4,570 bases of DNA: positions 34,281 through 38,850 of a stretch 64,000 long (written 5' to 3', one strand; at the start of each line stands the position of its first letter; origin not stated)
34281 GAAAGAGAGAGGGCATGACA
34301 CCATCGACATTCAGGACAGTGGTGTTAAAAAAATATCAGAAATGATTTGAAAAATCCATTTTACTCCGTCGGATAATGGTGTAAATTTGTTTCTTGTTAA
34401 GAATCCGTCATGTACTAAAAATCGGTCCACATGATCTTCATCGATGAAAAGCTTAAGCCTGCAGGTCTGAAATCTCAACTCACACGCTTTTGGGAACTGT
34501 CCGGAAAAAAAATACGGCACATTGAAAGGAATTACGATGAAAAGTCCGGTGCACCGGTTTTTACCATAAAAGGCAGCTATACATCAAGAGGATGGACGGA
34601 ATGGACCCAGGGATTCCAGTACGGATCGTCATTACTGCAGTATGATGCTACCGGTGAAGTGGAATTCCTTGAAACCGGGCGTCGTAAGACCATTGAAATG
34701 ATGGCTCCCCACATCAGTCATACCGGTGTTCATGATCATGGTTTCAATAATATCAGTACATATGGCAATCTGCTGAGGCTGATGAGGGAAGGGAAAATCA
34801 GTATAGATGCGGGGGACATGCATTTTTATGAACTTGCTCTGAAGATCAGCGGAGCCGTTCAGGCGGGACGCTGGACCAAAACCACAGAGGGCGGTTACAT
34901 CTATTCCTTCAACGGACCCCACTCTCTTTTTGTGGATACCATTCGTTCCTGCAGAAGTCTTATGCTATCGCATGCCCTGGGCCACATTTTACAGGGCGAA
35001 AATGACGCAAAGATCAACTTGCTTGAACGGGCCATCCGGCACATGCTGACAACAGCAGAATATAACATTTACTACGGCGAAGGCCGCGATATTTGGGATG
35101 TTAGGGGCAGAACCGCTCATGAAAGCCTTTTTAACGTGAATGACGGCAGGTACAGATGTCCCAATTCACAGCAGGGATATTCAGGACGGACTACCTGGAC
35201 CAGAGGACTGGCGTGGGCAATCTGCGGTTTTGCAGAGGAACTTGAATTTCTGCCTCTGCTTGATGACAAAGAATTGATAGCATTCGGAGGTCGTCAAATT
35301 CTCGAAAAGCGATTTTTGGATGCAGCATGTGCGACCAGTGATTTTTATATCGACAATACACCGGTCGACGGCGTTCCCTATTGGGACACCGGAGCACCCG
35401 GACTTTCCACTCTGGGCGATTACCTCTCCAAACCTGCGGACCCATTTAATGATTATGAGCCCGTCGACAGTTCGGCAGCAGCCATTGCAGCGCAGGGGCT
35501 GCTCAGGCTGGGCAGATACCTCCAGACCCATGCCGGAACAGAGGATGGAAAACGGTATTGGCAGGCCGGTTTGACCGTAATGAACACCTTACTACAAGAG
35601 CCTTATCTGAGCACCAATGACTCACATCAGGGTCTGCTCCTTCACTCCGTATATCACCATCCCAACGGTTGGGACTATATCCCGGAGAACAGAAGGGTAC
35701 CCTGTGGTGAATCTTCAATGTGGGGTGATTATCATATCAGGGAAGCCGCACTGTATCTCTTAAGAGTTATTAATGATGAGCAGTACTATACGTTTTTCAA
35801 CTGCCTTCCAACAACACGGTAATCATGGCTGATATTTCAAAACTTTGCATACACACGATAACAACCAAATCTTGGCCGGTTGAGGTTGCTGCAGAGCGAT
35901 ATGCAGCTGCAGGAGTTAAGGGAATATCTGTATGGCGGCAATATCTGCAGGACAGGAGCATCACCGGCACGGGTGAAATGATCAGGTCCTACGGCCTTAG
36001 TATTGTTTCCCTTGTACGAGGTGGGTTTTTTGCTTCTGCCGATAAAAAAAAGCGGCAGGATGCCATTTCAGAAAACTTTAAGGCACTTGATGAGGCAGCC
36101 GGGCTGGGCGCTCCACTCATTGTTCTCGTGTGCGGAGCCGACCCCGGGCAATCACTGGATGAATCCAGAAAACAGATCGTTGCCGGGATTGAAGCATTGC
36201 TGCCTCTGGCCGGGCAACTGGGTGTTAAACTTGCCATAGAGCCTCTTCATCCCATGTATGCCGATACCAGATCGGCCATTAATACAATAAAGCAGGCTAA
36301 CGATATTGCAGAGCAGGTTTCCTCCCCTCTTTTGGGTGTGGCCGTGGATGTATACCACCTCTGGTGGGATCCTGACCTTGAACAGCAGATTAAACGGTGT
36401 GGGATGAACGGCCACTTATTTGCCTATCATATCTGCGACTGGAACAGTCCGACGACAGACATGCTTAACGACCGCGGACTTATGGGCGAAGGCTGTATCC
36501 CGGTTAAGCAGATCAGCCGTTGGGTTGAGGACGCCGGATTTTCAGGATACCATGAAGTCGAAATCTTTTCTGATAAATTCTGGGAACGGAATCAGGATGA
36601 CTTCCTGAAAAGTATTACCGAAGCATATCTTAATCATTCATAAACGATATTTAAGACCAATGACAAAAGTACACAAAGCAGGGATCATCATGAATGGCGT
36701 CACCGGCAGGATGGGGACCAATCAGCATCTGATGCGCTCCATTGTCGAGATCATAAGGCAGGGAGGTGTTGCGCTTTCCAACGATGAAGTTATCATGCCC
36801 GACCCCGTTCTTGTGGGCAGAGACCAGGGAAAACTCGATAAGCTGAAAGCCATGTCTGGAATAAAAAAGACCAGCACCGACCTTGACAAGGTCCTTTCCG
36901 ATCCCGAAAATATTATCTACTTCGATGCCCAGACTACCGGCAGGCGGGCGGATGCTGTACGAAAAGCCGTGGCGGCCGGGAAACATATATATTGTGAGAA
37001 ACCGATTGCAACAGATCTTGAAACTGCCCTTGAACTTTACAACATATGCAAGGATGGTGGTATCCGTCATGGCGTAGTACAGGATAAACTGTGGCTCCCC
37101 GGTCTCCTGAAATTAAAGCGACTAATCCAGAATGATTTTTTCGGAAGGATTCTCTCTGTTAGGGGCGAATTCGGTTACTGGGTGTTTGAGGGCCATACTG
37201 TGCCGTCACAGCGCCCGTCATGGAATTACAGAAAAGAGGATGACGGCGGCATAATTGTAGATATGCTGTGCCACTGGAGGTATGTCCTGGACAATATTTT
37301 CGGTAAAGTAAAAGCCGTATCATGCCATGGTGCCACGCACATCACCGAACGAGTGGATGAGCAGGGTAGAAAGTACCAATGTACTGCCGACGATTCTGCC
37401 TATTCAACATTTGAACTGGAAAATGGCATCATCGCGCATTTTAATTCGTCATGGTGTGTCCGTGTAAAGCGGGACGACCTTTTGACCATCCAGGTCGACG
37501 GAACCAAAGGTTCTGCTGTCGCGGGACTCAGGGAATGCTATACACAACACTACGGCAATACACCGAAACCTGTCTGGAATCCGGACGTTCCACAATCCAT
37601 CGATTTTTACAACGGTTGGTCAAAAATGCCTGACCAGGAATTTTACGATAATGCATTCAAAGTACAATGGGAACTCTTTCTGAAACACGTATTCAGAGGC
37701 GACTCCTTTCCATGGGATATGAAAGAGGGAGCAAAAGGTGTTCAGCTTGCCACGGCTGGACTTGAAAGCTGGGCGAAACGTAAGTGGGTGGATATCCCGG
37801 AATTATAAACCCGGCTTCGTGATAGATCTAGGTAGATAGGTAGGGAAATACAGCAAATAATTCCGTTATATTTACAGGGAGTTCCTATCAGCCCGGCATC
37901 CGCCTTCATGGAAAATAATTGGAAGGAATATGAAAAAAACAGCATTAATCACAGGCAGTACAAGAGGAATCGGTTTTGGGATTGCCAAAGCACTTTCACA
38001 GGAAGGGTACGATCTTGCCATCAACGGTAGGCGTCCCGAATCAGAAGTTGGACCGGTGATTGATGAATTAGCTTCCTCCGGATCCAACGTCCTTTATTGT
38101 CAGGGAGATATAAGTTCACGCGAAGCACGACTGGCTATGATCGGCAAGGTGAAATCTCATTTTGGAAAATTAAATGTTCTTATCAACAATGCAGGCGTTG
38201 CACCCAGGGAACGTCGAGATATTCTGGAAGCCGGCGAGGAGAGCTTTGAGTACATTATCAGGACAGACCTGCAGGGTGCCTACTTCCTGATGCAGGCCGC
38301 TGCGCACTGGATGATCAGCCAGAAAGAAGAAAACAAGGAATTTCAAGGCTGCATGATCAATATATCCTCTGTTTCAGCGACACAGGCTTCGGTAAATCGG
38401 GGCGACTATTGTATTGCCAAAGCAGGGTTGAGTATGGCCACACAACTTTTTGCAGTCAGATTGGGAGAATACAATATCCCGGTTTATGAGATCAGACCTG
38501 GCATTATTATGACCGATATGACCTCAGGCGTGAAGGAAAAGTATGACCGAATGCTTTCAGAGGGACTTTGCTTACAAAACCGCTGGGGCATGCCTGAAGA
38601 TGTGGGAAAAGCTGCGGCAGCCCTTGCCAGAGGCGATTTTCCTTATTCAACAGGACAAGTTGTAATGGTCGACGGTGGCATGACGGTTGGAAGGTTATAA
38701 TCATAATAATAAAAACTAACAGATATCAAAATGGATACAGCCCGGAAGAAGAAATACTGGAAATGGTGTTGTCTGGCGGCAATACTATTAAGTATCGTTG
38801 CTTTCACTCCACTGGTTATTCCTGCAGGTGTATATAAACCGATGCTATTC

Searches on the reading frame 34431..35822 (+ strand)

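Call 43: search_protein_families(library=pfam, proteins=[window:34431-35822:+], max_evalue=0.00001)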
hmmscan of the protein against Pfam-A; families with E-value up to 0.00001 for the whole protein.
window:34431-35822:+ (463 aa): 0 families

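Call 66: search_protein_families(library=pfam, proteins=[window:34431-35822:+], max_evalue=0.01)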
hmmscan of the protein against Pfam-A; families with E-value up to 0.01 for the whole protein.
window:34431-35822:+ (463 aa): 1 family
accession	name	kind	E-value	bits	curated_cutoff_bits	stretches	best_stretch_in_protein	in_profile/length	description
PF07470.19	Glyco_hydro_88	-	0.00017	21.1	26.6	1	57-276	28-219/352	Glycosyl Hydrolase Family 88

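Call 67: search_protein_families(library=padloc, proteins=[window:34431-35822:+], max_evalue=0.001)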
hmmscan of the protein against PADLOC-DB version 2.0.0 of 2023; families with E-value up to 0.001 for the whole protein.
window:34431-35822:+ (463 aa): 0 families

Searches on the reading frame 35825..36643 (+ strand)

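Call 12: search_protein_families(library=pfam, proteins=[window:35825-36643:+])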
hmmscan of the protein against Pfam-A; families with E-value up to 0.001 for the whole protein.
window:35825-36643:+ (272 aa): 1 family
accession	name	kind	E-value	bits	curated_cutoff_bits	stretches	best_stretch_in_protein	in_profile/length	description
PF01261.30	AP_endonuc_2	-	1.6e-38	133.3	31.1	1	25-255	3-234/249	Xylose isomerase-like TIM barrel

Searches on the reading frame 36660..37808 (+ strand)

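Call 12: search_protein_families(library=pfam, proteins=[window:36660-37808:+])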
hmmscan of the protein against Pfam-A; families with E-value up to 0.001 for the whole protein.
window:36660-37808:+ (382 aa): 4 families
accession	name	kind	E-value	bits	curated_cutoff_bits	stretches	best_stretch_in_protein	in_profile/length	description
PF22725.1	GFO_IDH_MocA_C3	-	2.8e-24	85.9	27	1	150-286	2-123/124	GFO/IDH/MocA C-terminal domain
PF02894.22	GFO_IDH_MocA_C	-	4.5e-16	59.7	22.9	1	153-379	1-218/218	Oxidoreductase family, C-terminal alpha/beta domain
PF01408.29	GFO_IDH_MocA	-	5.9e-08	33.9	24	1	53-134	33-113/120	Oxidoreductase family, NAD-binding Rossmann fold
PF22685.1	Gal80p_C-like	-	0.00016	22.3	29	1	147-285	1-147/152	Gal80p, C-terminal domain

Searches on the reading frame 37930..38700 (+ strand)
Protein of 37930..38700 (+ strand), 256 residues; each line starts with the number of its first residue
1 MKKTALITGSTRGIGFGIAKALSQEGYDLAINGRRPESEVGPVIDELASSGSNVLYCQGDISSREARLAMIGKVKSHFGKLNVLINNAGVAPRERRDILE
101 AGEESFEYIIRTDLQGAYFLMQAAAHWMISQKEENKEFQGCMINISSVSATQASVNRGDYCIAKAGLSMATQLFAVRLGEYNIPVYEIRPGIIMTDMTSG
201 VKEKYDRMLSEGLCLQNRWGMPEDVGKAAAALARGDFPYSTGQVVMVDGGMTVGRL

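Call 12: search_protein_families(library=pfam, proteins=[window:37930-38700:+])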
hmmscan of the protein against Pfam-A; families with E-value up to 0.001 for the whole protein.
window:37930-38700:+ (256 aa): 3 families
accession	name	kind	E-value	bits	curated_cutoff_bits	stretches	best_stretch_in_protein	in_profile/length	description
PF13561.12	adh_short_C2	-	3.4e-49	168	27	1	11-252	5-236/236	Enoyl-(Acyl carrier protein) reductase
PF00106.31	adh_short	-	6.2e-40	137.2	26.6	1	3-204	1-193/195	short chain dehydrogenase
PF08659.16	KR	-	9.9e-14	52.1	22.6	1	4-165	2-154/180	KR domain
